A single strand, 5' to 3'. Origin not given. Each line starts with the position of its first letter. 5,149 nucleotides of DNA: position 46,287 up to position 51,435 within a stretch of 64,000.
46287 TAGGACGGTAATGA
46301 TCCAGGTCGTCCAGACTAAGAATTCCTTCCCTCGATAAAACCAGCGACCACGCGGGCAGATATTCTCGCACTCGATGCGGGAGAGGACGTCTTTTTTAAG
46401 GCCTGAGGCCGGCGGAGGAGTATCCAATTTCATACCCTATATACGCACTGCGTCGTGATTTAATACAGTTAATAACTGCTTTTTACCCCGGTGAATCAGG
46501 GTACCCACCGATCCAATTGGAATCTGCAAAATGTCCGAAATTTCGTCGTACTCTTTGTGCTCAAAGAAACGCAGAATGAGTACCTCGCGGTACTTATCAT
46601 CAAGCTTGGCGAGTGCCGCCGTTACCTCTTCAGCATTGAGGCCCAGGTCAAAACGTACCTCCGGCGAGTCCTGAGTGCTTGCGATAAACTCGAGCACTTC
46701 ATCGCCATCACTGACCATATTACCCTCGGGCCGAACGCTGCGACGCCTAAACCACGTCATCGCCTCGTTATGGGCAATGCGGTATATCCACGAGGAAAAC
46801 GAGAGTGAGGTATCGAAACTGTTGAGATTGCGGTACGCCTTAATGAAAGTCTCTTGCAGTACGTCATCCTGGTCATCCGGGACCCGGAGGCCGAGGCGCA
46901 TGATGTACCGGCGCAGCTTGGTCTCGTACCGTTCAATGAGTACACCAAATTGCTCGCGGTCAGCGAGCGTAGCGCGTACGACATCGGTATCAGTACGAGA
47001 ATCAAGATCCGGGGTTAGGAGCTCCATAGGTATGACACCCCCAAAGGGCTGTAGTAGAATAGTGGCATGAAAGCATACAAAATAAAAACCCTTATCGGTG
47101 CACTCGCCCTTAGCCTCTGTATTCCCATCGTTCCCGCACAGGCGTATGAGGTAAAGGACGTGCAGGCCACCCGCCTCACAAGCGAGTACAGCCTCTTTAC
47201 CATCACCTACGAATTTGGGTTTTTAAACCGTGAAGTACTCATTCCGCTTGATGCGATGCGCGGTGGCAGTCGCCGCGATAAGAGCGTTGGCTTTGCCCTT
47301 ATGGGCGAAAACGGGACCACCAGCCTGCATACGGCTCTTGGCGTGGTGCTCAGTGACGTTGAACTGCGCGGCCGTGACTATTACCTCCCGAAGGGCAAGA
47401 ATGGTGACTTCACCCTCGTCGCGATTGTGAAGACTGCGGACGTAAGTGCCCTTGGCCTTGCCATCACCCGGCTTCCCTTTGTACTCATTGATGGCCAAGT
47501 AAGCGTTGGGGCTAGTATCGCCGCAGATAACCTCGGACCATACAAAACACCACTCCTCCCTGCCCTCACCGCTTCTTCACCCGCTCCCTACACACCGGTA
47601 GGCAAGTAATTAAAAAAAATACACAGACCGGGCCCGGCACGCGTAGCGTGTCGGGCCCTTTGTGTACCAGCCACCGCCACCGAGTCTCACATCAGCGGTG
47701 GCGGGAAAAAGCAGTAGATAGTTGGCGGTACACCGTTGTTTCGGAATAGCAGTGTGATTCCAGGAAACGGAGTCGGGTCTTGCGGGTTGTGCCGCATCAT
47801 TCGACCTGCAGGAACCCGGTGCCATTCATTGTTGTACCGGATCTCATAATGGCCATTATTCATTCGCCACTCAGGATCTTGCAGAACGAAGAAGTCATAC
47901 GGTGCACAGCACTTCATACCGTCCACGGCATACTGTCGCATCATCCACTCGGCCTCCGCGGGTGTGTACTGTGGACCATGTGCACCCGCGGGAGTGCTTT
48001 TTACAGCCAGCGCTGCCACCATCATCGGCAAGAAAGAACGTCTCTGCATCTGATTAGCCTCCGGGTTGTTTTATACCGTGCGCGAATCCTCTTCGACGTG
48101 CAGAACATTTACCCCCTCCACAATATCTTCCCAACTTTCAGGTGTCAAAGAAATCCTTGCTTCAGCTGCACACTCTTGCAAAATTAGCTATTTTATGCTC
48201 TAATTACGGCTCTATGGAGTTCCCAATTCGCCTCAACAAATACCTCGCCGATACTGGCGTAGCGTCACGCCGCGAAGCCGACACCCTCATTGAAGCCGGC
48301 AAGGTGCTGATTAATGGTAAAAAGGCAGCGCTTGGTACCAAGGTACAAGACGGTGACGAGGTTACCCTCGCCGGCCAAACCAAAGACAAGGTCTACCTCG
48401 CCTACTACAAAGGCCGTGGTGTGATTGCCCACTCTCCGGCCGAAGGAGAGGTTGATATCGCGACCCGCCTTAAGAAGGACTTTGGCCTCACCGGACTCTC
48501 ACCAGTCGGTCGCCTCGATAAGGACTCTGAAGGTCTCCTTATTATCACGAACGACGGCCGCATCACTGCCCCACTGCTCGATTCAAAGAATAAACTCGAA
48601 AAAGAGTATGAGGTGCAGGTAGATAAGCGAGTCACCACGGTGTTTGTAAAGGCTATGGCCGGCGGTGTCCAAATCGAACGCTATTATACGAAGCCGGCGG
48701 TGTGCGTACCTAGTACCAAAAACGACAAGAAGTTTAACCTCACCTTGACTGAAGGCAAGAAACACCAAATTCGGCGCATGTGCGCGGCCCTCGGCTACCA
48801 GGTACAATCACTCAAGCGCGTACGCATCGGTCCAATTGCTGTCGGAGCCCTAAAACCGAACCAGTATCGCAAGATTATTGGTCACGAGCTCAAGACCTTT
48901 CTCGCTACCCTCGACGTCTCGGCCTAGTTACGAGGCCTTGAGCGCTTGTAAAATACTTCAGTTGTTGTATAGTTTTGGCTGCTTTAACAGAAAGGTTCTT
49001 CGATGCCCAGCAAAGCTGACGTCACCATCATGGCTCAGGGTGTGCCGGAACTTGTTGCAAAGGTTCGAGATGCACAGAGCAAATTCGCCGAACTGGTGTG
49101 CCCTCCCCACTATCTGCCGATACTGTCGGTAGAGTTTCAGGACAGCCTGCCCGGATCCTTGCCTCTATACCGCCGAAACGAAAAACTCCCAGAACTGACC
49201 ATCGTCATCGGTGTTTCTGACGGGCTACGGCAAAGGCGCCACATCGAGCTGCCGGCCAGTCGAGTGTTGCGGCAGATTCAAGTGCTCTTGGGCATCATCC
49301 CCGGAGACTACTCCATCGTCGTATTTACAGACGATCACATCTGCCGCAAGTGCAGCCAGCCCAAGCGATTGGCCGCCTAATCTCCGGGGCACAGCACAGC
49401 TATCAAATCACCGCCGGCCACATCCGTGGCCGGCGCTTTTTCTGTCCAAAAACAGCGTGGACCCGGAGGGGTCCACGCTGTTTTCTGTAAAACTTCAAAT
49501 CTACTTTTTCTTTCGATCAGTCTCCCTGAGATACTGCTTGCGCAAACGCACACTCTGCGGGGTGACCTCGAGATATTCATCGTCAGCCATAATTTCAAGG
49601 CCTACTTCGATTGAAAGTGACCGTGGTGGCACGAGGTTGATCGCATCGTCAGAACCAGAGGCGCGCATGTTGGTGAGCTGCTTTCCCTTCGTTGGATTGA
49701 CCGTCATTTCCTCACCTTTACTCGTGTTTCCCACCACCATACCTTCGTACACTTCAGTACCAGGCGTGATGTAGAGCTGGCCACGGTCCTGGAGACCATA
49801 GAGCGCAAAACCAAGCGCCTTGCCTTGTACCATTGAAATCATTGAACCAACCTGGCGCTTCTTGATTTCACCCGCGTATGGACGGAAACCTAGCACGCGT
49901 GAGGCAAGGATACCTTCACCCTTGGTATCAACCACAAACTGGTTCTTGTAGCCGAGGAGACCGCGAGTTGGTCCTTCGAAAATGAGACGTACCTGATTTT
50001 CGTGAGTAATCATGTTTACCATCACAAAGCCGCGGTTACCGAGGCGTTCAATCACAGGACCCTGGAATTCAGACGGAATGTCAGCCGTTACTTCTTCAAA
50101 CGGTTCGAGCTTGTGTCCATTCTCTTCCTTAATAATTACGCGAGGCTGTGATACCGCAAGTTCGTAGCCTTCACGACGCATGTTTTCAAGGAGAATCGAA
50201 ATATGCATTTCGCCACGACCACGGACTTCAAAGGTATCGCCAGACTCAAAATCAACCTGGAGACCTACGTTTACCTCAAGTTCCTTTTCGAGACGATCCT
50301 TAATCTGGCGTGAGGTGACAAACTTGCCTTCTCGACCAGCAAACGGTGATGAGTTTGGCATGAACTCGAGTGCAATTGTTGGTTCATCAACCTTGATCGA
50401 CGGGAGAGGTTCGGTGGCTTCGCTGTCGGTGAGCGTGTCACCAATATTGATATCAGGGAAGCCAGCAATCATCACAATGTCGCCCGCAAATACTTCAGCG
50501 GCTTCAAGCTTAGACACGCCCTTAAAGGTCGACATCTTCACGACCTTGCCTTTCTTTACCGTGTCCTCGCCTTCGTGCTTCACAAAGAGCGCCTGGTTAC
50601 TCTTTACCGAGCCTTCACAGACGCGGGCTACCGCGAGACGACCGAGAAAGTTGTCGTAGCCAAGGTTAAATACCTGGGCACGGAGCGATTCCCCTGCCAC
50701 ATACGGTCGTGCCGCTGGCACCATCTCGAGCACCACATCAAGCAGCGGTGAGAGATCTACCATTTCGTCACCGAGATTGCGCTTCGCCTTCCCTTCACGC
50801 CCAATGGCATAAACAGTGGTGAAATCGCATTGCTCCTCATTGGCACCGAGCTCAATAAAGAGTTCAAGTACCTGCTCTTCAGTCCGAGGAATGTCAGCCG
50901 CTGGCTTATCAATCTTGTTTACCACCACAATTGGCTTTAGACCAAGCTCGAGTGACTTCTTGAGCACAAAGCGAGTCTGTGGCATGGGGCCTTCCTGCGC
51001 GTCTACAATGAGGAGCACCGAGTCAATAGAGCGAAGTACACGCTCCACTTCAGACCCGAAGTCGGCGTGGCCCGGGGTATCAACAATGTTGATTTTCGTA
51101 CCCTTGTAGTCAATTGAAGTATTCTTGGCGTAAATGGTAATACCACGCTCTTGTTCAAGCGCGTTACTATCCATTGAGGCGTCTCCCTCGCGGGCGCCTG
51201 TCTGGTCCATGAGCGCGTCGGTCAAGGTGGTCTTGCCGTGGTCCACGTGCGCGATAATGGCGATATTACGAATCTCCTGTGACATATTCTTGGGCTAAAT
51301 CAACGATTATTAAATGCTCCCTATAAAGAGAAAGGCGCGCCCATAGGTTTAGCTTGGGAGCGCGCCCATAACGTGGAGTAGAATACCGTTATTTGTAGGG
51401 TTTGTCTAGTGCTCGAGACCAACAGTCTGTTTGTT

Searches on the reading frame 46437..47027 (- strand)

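Call 55: search_protein_families(library=pfam, proteins=[window:46437-47027:-], max_evalue=0.001)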
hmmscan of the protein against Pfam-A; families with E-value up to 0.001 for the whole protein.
window:46437-47027:- (196 aa): 3 families
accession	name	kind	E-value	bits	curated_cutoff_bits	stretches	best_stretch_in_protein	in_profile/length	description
PF04542.20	Sigma70_r2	-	2.1e-16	59.9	24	1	30-97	1-69/71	Sigma-70 region 2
PF08281.18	Sigma70_r4_2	-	2.5e-15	56.3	25.7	1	133-185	2-54/54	Sigma-70, region 4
PF04545.22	Sigma70_r4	-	1.4e-09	37.8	24.1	1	138-185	1-48/50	Sigma-70, region 4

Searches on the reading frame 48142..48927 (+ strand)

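Call 55: search_protein_families(library=pfam, proteins=[window:48142-48927:+], max_evalue=0.001)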
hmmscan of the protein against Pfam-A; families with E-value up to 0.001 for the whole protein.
window:48142-48927:+ (261 aa): 2 families
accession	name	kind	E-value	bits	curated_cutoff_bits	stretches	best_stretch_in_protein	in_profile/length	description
PF00849.27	PseudoU_synth_2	-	3.8e-17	63.3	26.8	1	85-216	2-152/152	RNA pseudouridylate synthase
PF01479.30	S4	-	9.8e-13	48.1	22.8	1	30-74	2-48/48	S4 domain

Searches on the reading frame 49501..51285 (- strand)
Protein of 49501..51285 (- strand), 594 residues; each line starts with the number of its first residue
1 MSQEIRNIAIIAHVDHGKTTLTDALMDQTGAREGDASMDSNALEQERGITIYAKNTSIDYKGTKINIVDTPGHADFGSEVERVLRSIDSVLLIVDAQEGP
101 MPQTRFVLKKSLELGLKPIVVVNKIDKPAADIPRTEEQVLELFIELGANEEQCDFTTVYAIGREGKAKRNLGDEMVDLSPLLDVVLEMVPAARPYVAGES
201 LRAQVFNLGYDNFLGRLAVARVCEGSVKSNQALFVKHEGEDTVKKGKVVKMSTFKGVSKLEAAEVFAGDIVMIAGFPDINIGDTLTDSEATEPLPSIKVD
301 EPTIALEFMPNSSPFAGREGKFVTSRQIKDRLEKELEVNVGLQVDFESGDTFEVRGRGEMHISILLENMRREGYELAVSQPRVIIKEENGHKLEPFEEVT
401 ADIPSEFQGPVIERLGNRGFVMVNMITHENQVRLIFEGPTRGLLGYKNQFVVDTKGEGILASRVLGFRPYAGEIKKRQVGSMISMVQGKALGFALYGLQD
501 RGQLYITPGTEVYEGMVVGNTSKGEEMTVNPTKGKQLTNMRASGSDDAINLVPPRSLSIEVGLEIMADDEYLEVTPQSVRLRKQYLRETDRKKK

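Call 55: search_protein_families(library=pfam, proteins=[window:49501-51285:-], max_evalue=0.001)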
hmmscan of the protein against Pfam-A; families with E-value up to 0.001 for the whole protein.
window:49501-51285:- (594 aa): 9 families
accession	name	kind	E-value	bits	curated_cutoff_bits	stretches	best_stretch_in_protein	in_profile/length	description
PF00009.33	GTP_EFTU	-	5.9e-52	176.4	26.5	1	4-190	2-187/188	Elongation factor Tu GTP binding domain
PF21018.2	BipA_C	-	3.2e-41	140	23.8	1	480-587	2-109/110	TypA/BipA C-terminal domain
PF00679.30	EFG_C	-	1.3e-15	57.6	27.9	1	393-477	3-88/89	Elongation factor G C-terminus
PF22042.2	EF-G_D2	-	1e-10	42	27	1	202-287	3-83/84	Elongation factor G domain 2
PF03144.31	GTP_EFTU_D2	-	1.3e-08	35.6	30.3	1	215-286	1-73/73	Elongation factor Tu domain 2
PF01926.29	MMR_HSR1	-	5.4e-08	33.4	21.9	1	8-124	2-113/113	50S ribosome-binding GTPase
PF00735.24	Septin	-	0.00013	21.8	26.2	1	8-76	7-75/280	Septin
PF02421.24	FeoB_N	-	0.00016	21.7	27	1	47-132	31-122/156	Ferrous iron transport protein B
PF09439.16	SRPRB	-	0.00053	19.8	25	0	6-95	4-81/178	Signal recognition particle receptor beta subunit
